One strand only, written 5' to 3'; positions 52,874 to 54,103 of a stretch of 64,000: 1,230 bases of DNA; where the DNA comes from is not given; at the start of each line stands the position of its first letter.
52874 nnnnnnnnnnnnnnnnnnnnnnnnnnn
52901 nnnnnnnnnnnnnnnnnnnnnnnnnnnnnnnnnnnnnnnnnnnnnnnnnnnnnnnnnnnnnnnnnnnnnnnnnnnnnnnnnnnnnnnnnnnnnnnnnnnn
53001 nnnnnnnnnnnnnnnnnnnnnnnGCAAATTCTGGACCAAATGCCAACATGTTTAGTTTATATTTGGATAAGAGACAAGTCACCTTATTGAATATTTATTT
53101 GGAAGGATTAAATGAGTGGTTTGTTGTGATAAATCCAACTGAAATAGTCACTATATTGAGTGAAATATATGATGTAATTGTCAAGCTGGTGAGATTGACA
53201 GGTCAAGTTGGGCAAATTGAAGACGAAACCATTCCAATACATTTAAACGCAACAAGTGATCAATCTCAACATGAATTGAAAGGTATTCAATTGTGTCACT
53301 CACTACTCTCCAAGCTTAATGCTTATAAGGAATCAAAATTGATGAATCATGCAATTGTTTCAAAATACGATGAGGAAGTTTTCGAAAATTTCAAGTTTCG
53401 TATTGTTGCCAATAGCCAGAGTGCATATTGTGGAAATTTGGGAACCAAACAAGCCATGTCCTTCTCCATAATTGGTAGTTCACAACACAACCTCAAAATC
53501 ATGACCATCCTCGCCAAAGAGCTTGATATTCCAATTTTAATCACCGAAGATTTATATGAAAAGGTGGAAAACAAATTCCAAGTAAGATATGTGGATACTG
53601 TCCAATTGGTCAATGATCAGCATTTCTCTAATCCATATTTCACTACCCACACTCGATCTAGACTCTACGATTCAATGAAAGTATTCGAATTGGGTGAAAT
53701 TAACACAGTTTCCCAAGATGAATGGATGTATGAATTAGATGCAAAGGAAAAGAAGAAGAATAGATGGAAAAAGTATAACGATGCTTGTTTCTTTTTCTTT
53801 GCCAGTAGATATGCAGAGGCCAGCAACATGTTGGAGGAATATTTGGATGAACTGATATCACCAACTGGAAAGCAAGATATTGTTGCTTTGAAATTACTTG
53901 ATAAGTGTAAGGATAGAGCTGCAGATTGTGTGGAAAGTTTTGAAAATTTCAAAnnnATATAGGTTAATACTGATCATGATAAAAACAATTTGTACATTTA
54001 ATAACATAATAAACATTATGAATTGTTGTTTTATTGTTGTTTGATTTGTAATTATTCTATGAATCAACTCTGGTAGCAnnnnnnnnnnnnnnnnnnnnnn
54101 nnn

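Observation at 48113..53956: Tandem pair of receptor-type proteins with a degenerate (probably non-catalytic) class III cyclase homology domain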

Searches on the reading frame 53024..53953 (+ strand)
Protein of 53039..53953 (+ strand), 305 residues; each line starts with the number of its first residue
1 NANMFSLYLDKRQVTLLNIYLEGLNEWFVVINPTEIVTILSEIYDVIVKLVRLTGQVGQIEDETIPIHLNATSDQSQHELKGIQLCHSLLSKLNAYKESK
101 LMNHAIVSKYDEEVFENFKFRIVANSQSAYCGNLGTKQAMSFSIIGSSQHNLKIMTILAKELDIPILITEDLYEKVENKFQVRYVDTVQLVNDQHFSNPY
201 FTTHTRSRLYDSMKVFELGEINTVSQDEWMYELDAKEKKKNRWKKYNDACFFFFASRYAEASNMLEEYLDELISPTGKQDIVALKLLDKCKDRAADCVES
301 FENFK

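Call 9: search_solved_structures(query=window:53039-53953:+, max_evalue=10, show_alignments=3)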
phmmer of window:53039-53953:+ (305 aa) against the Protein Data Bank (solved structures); distinct sequences matched with E-value up to 10: 1.
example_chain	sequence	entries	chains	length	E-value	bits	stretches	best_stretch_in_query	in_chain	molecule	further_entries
2w01_A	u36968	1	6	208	1.5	11.6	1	10-147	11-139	ADENYLATE CYCLASE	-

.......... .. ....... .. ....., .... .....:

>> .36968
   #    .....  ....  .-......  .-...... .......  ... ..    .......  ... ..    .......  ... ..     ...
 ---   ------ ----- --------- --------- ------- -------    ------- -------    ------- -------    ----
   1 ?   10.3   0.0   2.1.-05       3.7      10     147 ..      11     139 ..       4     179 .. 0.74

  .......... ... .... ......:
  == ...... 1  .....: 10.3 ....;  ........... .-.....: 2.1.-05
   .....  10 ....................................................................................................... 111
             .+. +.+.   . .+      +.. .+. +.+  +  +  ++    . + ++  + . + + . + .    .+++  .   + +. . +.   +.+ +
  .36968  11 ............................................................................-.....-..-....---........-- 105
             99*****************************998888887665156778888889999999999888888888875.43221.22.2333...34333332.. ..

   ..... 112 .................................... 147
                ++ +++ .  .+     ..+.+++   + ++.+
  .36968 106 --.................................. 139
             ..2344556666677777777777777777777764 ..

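Call 14: search_solved_structures(query=A2, max_evalue=10, show_alignments=2)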
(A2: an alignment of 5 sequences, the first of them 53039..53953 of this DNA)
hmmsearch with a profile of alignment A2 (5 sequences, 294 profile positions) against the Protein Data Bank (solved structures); distinct sequences matched with E-value up to 10: 5.
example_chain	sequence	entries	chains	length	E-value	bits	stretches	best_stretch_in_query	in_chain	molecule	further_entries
3r5g_A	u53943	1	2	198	1.4e-08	37.6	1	10-179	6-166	CyaB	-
2w01_A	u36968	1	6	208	4.3e-08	36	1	10-154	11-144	ADENYLATE CYCLASE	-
6fht_A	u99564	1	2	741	6.4e-07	32.1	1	10-154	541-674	Bacteriophytochrome,Adenylate cyclase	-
1wc1_A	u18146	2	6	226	0.016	17.7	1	10-167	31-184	ADENYLATE CYCLASE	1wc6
1wc0_A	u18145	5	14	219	0.024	17.1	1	12-167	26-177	ADENYLATE CYCLASE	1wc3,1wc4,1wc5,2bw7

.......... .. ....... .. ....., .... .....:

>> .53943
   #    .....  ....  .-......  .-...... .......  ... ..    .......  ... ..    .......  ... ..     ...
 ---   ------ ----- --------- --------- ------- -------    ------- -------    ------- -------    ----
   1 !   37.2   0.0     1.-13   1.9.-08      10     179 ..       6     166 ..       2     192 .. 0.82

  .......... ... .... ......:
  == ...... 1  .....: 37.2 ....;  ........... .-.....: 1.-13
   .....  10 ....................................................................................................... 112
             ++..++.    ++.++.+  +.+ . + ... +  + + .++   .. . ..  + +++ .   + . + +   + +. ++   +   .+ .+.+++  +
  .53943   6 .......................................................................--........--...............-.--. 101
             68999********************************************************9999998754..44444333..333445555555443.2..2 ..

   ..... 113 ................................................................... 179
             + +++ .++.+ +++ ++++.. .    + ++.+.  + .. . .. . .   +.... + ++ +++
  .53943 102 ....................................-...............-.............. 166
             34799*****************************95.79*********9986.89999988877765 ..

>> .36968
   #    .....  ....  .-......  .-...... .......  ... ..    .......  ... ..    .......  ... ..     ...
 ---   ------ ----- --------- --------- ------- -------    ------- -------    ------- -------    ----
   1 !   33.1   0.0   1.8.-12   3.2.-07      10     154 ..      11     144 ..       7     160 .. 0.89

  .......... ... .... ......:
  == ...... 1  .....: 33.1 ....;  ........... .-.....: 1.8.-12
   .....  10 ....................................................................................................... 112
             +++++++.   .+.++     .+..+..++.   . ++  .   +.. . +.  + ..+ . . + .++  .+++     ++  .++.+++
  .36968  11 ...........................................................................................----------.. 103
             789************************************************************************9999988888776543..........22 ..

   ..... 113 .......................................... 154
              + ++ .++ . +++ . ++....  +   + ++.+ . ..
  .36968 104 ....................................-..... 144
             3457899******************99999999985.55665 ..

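Call 19: search_protein_representatives(alignment_id=A2)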
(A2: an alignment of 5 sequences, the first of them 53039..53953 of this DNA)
Query: 5 sequences, 294 profile positions. Proteins with E-value up to 0.001 (for the whole library): 4597; up to 1e-10: 247; up to 1e-30: 51. The best 150 are listed.
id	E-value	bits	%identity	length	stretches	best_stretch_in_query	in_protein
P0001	8.1e-132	455.3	-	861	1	2-294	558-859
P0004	1.1e-122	425.3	-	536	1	1-294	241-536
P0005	1.4e-85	303.5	-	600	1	3-288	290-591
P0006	2.8e-85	302.5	-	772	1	3-286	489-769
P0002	7.9e-84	297.8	-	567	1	43-229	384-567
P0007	1.1e-82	294.1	-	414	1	3-287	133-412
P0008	2.4e-79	283.0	-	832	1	2-289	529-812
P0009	1.2e-78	280.8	-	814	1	2-289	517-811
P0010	1.1e-77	277.6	-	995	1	1-287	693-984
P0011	1.1e-77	277.6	-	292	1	2-285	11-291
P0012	3.0e-76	272.9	-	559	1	3-286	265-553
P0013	3.6e-76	272.6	-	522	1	2-287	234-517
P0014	1.2e-75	270.9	-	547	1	2-286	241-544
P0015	1.2e-74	267.7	-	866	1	2-288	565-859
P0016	4.5e-73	262.5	-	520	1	3-291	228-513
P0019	1.6e-70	254.1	-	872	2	4-207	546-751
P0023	1.0e-63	231.7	-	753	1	3-286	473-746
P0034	2.0e-57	211.1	-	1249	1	3-288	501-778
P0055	3.1e-28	115.3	-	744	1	4-288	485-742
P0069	4.9e-21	91.6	-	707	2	7-201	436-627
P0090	1.2e-16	77.2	-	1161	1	2-290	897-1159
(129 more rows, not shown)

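Call 29: predict_structure(alignment_id=A3)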
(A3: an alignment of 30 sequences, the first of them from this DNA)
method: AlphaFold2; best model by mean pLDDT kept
length: 308 residues; sequences in the alignment: 30
mean_pLDDT: 87.9   pTM: 0.86
mean pLDDT of the five models: 87.9, 87.8, 87.6, 87.0, 84.3
residues with pLDDT >= 90: 193; 70-90: 80; 50-70: 25; < 50: 10
segments of 3 or more residues with pLDDT < 50: 1-4, 6-11
pLDDT, mean of each block of 10 residues (from residue 1): 45 80 97 93 95 92 93 92 97 97 87 85 96 87 79 95 98 98 96 91 61 84 89 72 85 97 97 85 90 96 78
secondary structure, 60 per line:
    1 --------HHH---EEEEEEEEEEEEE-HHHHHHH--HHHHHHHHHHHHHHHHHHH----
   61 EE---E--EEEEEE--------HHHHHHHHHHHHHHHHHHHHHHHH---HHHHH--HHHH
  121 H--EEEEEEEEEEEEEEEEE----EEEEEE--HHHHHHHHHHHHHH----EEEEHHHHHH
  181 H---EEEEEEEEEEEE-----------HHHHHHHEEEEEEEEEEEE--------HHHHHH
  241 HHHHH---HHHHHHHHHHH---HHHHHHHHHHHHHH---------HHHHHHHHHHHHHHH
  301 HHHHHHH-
elements in order: E15-27 H29-35 H38-56 E69-74 H83-106 H110-114 H117-121 E124-140 E145-150 H153-166 E171-174 H175-181 E185-196 H208-214 E215-226 H235-245 H249-259 H263-276 H286-307

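Call 33: fold_search(model_id=the predicted structure, library=pdb)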
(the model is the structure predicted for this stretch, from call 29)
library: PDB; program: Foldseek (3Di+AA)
matches with E <= 10: 864; with E <= 0.001: 183
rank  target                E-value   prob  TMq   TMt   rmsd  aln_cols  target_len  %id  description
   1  4yus                  6.4e-11  1.00  0.53  0.47   4.0       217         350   10  Crystal structure of photoactivated adenylyl cyclase of a cyanobacteriaOscillatoria acuminata in hexagonal form (released 2016-06-01)
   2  9f1w                  1.0e-10  1.00  0.53  0.48   3.7       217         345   10  SFX room temperature structure of Oscillatoria acuminata adenylyate cyclase. (released 2025-02-26)
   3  3r5g_B                1.4e-10  1.00  0.52  0.79   4.6       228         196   12  Crystal structure of the adenylyl cyclase CyaB from P. aeruginosa (released 2012-01-11)
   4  9f1y                  2.0e-10  1.00  0.52  0.46   4.7       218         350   10  Crystal structure of Oscillatoria acuminata adenylyate cyclase at 100K (released 2025-02-26)
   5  4yut_A                2.7e-10  1.00  0.53  0.47   3.7       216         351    9  Crystal structure of photoactivated adenylyl cyclase of a cyanobacteriaOscillatoria acuminata in orthorhombic form (released 2016-06-01)
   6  3r5g_A                2.8e-10  1.00  0.52  0.79   4.8       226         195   12  Crystal structure of the adenylyl cyclase CyaB from P. aeruginosa (released 2012-01-11)
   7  9f1x                  3.4e-10  1.00  0.53  0.48   3.8       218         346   10  SSX room temperature structure of Oscillatoria acuminata adenylyate cyclase. (released 2025-02-26)
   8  8qfi                  4.0e-10  1.00  0.52  0.48   5.9       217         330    9  Room temperature crystal structure of the Photoactivated Adenylate Cyclase OaPAC after blue light excitation at 1.8 us d (released 2023-11-01)
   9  6fht_A                5.0e-10  1.00  0.47  0.21   5.0       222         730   14  Crystal structure of an artificial phytochrome regulated adenylate/guanylate cyclase in its dark adapted Pr form (released 2018-04-18)
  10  2w01_B                5.3e-10  1.00  0.48  0.72   5.8       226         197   15  Crystal structure of the guanylyl cyclase Cya2 (released 2008-09-30)
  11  2w01_C                5.6e-10  1.00  0.50  0.74   5.4       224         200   15  Crystal structure of the guanylyl cyclase Cya2 (released 2008-09-30)
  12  8qfg                  6.7e-10  1.00  0.52  0.49   4.0       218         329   10  Cryogenic crystal structure of the Photoactivated Adenylate Cyclase OaPAC after 5 seconds of blue light illumination (released 2023-11-01)
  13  9f1z                  6.7e-10  1.00  0.52  0.46   4.2       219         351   10  Crystal structure of adenylyate cyclase variant Y6W (released 2025-02-26)
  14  6fht_B                7.9e-10  1.00  0.46  0.21   6.6       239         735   14  Crystal structure of an artificial phytochrome regulated adenylate/guanylate cyclase in its dark adapted Pr form (released 2018-04-18)
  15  1wc0_A                1.6e-09  1.00  0.48  0.71   5.1       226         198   13  Soluble adenylyl cyclase CyaC from S. platensis in complex with alpha, beta-methylene-ATP (released 2004-12-20)
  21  2w01_D                2.5e-09  1.00  0.47  0.70   5.0       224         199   15  Crystal structure of the guanylyl cyclase Cya2 (released 2008-09-30)
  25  2w01_A                3.7e-09  1.00  0.47  0.69   5.1       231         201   15  Crystal structure of the guanylyl cyclase Cya2 (released 2008-09-30)
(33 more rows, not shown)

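Call 34: list_cluster_members(proteins=[P0005, P0006, P0008, P0010, P0019, P0023, P0034, P0055, P0090, P0069])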
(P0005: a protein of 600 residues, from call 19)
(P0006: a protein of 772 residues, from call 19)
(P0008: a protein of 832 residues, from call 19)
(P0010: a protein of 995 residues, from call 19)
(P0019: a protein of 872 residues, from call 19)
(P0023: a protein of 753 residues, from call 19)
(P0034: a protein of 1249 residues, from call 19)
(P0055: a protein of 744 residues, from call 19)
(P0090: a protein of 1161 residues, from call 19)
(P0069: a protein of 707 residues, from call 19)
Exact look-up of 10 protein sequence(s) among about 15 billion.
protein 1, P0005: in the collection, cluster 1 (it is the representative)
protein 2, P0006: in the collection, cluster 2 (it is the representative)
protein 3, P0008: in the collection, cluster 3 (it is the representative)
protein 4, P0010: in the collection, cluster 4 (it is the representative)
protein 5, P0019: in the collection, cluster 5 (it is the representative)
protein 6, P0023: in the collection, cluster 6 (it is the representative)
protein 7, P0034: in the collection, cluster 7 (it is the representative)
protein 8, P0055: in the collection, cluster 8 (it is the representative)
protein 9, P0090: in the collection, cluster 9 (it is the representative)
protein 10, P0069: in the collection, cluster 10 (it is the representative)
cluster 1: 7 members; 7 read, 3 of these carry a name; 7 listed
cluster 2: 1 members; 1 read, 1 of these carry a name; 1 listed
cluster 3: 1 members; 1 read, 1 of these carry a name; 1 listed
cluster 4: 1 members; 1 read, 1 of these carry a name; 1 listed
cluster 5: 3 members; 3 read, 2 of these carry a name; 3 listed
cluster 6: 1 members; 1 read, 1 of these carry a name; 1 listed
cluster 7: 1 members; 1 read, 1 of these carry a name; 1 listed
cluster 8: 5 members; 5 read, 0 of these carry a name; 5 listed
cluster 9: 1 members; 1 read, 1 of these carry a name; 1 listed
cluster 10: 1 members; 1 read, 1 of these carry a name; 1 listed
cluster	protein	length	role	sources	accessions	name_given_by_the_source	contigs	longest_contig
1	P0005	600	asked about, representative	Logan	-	-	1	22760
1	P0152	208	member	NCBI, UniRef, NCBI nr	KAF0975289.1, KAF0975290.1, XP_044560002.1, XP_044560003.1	hypothetical protein FDP41_005703 [Naegleria fowleri] | Uncharacterized protein n=1 Tax=Naegleria fowleri TaxID=5763 RepID=A0A6A5BMT1_NAEFO | uncharacterized protein FDP41_005702 [Naegleria fowleri]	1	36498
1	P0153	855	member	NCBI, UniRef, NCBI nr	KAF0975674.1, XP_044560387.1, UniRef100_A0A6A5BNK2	hypothetical protein FDP41_005001 [Naegleria fowleri] | Guanylate cyclase domain-containing protein n=1 Tax=Naegleria fowleri TaxID=5763 ... | uncharacterized protein FDP41_005001 [Naegleria fowleri]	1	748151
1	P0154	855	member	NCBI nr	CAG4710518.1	unnamed protein product [Naegleria fowleri]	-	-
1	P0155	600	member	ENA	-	-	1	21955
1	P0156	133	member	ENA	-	-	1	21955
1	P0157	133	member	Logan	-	-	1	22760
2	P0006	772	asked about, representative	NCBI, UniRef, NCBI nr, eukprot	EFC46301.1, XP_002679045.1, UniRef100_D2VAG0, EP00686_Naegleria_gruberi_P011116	predicted protein [Naegleria gruberi] | Predicted protein n=1 Tax=Naegleria gruberi TaxID=5762 RepID=D2VAG0_NAEGR | uncharacterized protein NAEGRDRAFT_65846 [Naegleria gruberi]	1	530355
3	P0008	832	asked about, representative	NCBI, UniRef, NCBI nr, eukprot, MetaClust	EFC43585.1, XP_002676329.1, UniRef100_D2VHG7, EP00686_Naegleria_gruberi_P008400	predicted protein [Naegleria gruberi] | Predicted protein n=1 Tax=Naegleria gruberi TaxID=5762 RepID=D2VHG7_NAEGR | uncharacterized protein NAEGRDRAFT_68321 [Naegleria gruberi]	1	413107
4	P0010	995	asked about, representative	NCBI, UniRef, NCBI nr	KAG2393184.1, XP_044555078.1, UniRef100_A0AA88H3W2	hypothetical protein C9374_009761 [Naegleria lovaniensis] | Guanylate cyclase domain-containing protein n=1 Tax=Naegleria lovaniensis TaxID=51637 ... | uncharacterized protein C9374_009761 [Naegleria lovaniensis]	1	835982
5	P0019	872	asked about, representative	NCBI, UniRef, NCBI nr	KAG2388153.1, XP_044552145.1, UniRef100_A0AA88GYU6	hypothetical protein C9374_001003 [Naegleria lovaniensis] | Guanylate cyclase domain-containing protein n=1 Tax=Naegleria lovaniensis TaxID=51637 ... | uncharacterized protein C9374_001003 [Naegleria lovaniensis]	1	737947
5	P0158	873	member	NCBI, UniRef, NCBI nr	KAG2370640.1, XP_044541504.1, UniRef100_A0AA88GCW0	hypothetical protein C9374_014724 [Naegleria lovaniensis] | Guanylate cyclase domain-containing protein n=1 Tax=Naegleria lovaniensis TaxID=51637 ... | uncharacterized protein C9374_014724 [Naegleria lovaniensis]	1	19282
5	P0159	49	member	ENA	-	-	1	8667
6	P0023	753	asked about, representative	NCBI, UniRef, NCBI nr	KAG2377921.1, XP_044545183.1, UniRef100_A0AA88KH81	hypothetical protein C9374_009006 [Naegleria lovaniensis] | Guanylate cyclase domain-containing protein n=1 Tax=Naegleria lovaniensis TaxID=51637 ... | uncharacterized protein C9374_009006 [Naegleria lovaniensis]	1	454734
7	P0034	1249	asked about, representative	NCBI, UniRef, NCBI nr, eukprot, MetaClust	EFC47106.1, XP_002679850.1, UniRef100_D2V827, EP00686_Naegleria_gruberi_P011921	predicted protein [Naegleria gruberi] | Predicted protein n=1 Tax=Naegleria gruberi TaxID=5762 RepID=D2V827_NAEGR | uncharacterized protein NAEGRDRAFT_65007 [Naegleria gruberi]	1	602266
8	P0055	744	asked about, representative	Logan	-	-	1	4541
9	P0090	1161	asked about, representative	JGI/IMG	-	ankyrin repeat protein/class 3 adenylate cyclase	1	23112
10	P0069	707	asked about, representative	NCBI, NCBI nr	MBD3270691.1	CHASE2 domain-containing protein [Candidatus Peregrinibacteria bacterium]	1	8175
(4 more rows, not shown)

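Call 40: search_protein_families(library=pfam, alignment_id=A3, max_evalue=1)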
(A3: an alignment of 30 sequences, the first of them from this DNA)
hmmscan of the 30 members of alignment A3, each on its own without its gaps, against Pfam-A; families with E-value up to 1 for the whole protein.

A. member 1, seq(308 aa): 0 families

B. families by the number of members that match (of 30 scanned): 41 families (the first 25 are shown)
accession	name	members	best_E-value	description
PF00211.25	Guanylate_cyc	12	1.7e-05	Adenylate and Guanylate cyclase catalytic domain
PF07719.23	TPR_2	10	0.0022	Tetratricopeptide repeat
PF00515.34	TPR_1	5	0.0038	Tetratricopeptide repeat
PF13174.12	TPR_6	3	0.0066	Tetratricopeptide repeat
PF21138.3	SMUBP-2_HCS1_1B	2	0.001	Helicase SMUBP-2/HCS1, 1B domain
PF14559.12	TPR_19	2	0.0069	Tetratricopeptide repeat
PF12895.13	ANAPC3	2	0.07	Anaphase-promoting complex, cyclosome, subunit 3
PF12583.14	TPPII_C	2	0.1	Tripeptidyl peptidase II, C-terminal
PF09149.16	DUF1935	2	0.11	Domain of unknown function (DUF1935)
PF02754.22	CCG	1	0.0017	Cysteine-rich domain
PF11977.14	RNase_Zc3h12a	1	0.0019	Zc3h12a-like Ribonuclease NYN domain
PF10557.15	Cullin_Nedd8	1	0.0022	Cullin protein neddylation domain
PF11989.14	Dsl1_C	1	0.0023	Retrograde transport protein Dsl1 C terminal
PF13428.12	TPR_14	1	0.0035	Tetratricopeptide repeat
PF13432.12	TPR_16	1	0.0058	Tetratricopeptide repeat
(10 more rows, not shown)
